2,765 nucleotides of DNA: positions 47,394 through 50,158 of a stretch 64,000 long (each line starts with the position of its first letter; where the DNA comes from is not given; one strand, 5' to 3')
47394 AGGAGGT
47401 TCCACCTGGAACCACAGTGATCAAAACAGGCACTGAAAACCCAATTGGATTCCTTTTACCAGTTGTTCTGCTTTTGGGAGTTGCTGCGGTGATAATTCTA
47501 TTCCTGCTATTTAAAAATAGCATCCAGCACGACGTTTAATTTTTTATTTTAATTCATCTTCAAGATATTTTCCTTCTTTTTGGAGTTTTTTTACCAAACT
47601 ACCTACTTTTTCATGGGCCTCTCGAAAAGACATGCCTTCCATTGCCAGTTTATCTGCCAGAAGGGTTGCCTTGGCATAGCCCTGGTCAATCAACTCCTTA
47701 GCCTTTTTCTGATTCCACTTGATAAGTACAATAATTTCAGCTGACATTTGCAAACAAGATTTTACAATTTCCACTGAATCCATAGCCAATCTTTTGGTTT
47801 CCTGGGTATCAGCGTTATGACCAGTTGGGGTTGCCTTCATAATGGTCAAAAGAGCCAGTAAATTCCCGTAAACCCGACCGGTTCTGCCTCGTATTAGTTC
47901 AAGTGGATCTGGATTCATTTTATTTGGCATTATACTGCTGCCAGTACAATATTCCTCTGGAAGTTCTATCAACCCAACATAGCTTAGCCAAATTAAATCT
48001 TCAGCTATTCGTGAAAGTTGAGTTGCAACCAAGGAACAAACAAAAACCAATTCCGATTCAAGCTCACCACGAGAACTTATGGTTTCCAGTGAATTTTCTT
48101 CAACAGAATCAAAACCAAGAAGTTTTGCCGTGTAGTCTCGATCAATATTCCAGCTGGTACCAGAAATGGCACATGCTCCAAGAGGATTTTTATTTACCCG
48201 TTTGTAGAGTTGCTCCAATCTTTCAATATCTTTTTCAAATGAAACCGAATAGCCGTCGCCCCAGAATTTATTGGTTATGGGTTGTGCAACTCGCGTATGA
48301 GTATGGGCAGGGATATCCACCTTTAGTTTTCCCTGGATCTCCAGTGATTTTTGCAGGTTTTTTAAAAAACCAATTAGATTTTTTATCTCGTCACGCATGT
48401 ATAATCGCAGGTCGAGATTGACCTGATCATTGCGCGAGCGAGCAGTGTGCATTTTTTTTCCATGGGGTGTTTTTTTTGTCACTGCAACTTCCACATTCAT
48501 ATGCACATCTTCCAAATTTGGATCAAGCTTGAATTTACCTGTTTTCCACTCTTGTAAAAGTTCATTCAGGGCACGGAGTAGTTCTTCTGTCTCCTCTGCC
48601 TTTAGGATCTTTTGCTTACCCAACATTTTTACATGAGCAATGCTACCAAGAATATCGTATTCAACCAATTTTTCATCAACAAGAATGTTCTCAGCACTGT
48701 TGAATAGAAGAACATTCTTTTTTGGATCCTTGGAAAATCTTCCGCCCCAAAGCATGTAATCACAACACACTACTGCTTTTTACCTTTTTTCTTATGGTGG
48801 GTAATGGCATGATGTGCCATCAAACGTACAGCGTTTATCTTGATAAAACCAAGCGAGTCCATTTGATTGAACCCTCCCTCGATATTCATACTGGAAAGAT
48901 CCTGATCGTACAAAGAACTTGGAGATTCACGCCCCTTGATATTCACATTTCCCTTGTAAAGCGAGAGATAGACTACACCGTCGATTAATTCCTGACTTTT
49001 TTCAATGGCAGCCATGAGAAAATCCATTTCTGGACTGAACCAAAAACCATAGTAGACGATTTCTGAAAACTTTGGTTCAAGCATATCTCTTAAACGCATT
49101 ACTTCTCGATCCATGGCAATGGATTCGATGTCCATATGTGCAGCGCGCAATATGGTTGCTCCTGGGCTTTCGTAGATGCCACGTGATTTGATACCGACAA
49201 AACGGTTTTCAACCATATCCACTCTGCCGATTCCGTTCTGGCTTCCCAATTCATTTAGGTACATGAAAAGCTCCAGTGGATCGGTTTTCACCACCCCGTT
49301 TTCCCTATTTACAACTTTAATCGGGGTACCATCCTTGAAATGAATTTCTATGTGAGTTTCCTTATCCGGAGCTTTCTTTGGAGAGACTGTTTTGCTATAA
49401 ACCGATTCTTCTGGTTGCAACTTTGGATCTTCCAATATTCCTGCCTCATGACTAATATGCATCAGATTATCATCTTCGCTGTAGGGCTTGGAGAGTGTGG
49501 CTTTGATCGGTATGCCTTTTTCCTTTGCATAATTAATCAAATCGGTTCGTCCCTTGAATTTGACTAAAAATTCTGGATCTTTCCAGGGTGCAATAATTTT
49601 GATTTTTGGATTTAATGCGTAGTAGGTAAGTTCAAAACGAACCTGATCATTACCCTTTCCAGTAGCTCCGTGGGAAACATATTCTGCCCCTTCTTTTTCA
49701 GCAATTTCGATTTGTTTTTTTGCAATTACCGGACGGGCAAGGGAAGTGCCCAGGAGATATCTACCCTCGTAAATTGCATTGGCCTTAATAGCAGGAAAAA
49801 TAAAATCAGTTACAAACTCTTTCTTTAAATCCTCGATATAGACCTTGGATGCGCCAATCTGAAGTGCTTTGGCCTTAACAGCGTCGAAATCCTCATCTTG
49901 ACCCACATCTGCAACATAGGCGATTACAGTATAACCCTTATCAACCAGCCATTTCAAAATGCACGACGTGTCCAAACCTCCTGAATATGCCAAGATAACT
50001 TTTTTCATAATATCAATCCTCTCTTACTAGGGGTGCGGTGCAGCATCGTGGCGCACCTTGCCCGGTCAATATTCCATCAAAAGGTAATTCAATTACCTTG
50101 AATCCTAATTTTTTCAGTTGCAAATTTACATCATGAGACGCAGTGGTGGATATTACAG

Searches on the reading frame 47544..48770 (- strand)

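Call 126: search_protein_families(library=pfam, proteins=[window:47544-48770:-], max_evalue=0.0001)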
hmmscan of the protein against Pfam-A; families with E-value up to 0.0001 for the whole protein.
window:47544-48770:- (408 aa): 2 families
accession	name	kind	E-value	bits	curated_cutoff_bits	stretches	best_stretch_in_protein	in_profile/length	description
PF00206.25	Lyase_1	-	9.7e-53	180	27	1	27-302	16-312/312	Lyase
PF14698.11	ASL_C2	-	1.1e-10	42.3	27.3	1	365-405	1-41/69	Argininosuccinate lyase C-terminal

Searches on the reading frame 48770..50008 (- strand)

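Call 126: search_protein_families(library=pfam, proteins=[window:48770-50008:-], max_evalue=0.0001)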
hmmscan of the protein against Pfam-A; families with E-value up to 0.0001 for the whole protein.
window:48770-50008:- (412 aa): 2 families
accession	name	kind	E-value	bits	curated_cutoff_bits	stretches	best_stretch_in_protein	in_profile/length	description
PF20979.2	Arginosuc_syn_C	-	1.9e-78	263.5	27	1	176-397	1-217/219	Arginosuccinate synthase C-terminal domain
PF00764.25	Arginosuc_synth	-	3.3e-68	229.2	27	1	3-167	1-162/162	Arginosuccinate synthase N-terminal HUP domain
